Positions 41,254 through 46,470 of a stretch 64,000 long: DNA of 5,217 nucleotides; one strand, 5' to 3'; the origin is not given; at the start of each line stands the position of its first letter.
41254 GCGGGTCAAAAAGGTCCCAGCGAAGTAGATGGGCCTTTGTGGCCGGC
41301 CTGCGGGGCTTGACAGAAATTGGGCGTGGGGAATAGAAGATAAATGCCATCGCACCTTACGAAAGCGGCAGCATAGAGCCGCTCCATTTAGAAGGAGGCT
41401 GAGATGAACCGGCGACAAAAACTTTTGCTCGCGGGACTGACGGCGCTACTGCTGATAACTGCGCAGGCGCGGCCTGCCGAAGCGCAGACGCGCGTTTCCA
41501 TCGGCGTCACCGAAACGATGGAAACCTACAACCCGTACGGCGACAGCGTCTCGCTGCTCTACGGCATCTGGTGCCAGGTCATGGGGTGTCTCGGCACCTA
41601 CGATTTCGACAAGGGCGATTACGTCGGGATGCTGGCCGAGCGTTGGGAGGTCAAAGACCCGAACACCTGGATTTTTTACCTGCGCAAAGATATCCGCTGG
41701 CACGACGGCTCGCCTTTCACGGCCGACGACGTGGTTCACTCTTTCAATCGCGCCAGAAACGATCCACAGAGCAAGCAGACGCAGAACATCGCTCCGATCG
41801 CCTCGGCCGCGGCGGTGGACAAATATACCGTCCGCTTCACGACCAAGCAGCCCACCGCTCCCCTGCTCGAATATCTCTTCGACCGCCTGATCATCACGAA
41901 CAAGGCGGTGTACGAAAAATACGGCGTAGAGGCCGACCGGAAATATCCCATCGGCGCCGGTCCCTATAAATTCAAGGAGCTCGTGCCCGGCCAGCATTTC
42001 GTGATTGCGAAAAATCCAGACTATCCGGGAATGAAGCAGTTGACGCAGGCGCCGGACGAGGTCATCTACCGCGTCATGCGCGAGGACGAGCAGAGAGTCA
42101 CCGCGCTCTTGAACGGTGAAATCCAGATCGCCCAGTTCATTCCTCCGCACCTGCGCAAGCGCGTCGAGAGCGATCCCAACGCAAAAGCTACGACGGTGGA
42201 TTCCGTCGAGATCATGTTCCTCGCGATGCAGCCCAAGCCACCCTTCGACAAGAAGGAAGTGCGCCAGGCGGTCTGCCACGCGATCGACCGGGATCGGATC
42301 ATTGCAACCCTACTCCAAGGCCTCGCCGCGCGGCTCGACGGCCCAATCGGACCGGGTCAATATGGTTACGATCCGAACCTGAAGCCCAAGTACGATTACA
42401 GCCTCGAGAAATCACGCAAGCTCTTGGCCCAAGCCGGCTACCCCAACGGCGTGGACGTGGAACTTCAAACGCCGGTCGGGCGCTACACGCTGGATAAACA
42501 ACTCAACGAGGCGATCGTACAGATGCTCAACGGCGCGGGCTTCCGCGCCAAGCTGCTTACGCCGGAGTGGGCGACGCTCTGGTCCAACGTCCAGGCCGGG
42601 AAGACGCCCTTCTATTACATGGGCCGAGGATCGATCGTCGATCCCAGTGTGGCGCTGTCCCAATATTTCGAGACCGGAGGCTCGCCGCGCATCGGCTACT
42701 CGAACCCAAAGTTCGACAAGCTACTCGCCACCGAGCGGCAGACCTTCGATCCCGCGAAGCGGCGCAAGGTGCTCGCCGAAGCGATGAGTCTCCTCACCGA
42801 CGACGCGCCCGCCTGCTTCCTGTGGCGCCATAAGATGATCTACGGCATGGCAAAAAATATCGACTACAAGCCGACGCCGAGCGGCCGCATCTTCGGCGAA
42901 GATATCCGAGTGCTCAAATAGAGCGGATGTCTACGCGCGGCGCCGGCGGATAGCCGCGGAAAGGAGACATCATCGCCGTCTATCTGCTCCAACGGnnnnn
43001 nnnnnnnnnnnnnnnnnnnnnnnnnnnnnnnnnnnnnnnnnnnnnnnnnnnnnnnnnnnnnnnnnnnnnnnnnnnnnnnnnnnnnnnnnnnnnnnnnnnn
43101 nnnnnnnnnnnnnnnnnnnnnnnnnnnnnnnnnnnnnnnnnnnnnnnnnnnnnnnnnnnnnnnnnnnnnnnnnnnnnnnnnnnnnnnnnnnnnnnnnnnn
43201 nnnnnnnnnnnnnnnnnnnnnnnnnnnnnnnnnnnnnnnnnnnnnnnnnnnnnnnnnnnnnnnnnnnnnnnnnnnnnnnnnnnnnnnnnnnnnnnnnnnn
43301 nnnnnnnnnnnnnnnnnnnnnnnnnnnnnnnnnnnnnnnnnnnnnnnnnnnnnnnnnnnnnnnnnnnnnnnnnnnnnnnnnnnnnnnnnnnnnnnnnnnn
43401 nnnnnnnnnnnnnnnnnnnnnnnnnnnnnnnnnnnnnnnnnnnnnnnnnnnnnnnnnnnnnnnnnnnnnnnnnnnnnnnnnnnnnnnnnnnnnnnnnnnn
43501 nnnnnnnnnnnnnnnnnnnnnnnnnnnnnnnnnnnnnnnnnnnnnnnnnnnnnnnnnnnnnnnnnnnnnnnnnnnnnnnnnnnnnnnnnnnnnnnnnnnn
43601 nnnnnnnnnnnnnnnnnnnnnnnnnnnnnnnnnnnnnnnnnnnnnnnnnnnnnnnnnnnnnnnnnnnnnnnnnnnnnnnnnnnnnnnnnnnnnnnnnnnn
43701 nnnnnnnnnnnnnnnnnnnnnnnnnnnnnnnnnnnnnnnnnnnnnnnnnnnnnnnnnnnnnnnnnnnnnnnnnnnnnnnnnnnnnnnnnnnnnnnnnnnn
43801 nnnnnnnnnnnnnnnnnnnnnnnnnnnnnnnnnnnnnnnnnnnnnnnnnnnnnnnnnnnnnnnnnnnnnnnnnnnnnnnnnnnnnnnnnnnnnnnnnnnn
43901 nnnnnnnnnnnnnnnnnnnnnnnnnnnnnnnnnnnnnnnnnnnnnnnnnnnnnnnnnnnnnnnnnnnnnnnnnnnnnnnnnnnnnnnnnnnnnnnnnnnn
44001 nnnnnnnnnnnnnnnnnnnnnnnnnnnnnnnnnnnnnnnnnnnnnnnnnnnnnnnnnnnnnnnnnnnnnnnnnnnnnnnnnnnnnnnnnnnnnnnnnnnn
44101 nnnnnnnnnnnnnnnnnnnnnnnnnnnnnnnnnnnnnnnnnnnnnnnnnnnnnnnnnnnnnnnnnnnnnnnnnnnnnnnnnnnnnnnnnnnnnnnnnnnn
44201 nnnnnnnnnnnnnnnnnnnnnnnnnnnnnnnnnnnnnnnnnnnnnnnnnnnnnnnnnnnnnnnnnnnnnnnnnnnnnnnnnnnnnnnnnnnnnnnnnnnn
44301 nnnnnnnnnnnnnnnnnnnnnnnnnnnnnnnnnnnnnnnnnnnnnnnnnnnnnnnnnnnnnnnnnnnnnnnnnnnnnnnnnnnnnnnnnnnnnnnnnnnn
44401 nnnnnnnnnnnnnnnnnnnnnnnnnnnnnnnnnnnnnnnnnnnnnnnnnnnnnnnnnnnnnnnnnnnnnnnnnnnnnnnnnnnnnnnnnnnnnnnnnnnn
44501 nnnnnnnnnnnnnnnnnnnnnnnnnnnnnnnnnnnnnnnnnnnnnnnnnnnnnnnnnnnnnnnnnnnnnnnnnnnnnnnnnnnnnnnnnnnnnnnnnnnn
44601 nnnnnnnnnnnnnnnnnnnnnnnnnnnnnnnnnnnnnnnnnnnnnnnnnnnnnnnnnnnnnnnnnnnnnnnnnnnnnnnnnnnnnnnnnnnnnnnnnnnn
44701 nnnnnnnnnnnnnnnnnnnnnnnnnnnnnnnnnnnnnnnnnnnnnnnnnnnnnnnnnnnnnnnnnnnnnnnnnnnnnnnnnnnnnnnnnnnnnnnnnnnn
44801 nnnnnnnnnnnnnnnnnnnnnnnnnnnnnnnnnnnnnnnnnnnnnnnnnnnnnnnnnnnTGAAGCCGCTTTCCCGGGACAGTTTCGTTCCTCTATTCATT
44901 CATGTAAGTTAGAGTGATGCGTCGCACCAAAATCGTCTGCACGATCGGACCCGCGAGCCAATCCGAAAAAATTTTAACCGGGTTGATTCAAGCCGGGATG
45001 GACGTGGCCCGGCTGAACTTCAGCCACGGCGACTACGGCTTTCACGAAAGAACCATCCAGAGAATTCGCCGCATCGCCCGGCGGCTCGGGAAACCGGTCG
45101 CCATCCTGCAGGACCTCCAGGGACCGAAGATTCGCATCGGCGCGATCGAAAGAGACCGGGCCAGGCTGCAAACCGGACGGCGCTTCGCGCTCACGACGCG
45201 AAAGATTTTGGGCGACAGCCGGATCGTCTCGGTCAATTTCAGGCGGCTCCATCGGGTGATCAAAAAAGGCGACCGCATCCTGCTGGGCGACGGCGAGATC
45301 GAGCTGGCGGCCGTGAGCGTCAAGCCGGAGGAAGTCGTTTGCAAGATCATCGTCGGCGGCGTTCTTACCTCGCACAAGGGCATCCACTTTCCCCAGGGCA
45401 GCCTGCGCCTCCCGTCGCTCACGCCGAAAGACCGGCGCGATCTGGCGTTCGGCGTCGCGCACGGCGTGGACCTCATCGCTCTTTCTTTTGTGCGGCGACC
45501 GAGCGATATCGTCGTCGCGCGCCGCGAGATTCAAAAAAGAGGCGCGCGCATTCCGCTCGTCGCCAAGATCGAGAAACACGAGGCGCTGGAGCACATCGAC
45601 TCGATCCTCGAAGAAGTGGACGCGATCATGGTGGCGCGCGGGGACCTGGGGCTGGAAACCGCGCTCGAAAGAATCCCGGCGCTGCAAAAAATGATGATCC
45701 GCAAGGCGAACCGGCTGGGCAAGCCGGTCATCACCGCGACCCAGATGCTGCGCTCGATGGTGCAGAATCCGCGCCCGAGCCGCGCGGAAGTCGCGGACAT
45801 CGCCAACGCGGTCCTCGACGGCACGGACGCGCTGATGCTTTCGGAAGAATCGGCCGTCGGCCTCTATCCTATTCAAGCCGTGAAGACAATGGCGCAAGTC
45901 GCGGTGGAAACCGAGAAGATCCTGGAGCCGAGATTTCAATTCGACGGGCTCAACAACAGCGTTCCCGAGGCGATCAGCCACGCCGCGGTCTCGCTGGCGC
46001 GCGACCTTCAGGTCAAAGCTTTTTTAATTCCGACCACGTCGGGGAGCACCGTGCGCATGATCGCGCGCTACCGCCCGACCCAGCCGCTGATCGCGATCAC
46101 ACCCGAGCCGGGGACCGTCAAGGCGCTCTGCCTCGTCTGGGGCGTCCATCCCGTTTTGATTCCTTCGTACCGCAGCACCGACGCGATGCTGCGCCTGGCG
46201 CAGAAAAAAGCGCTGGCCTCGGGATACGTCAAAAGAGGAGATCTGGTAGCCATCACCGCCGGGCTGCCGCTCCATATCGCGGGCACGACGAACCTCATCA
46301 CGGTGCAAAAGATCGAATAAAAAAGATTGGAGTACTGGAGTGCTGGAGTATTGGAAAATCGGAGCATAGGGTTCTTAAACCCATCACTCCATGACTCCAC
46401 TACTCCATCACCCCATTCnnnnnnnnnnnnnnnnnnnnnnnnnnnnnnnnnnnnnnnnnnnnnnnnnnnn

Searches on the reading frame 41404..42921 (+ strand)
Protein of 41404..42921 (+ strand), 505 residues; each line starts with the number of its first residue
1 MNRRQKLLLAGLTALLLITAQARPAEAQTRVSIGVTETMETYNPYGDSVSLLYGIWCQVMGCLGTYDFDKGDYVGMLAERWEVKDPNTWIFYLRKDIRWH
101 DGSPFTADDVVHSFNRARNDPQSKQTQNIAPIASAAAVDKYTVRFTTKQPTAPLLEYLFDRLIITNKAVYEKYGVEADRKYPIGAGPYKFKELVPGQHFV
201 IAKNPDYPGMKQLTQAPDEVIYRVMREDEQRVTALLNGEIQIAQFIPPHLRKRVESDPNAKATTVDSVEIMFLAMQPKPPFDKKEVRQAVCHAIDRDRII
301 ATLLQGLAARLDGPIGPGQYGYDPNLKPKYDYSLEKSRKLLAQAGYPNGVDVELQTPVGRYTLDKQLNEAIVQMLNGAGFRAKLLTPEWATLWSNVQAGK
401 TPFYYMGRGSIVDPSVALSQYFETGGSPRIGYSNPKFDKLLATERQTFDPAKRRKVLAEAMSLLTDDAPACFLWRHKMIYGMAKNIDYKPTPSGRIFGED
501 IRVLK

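Call 31: search_protein_families(library=pfam, proteins=[window:41404-42921:+], max_evalue=0.00001)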
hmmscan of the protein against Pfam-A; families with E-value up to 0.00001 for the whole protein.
window:41404-42921:+ (505 aa): 1 family
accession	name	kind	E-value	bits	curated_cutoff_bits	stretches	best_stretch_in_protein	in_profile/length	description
PF00496.27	SBP_bac_5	-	2.8e-88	296.9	32.4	1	73-424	2-363/368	Bacterial extracellular solute-binding proteins, family 5 Middle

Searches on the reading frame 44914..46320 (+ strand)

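Call 31: search_protein_families(library=pfam, proteins=[window:44914-46320:+], max_evalue=0.00001)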
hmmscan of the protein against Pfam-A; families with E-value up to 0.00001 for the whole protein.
window:44914-46320:+ (468 aa): 2 families
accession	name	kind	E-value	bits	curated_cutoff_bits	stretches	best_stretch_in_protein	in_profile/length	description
PF00224.27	PK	-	9.7e-116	386.9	30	1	2-323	1-328/328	Pyruvate kinase, barrel domain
PF02887.21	PK_C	-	2.1e-35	121.7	28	1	352-464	1-113/114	Pyruvate kinase, alpha/beta domain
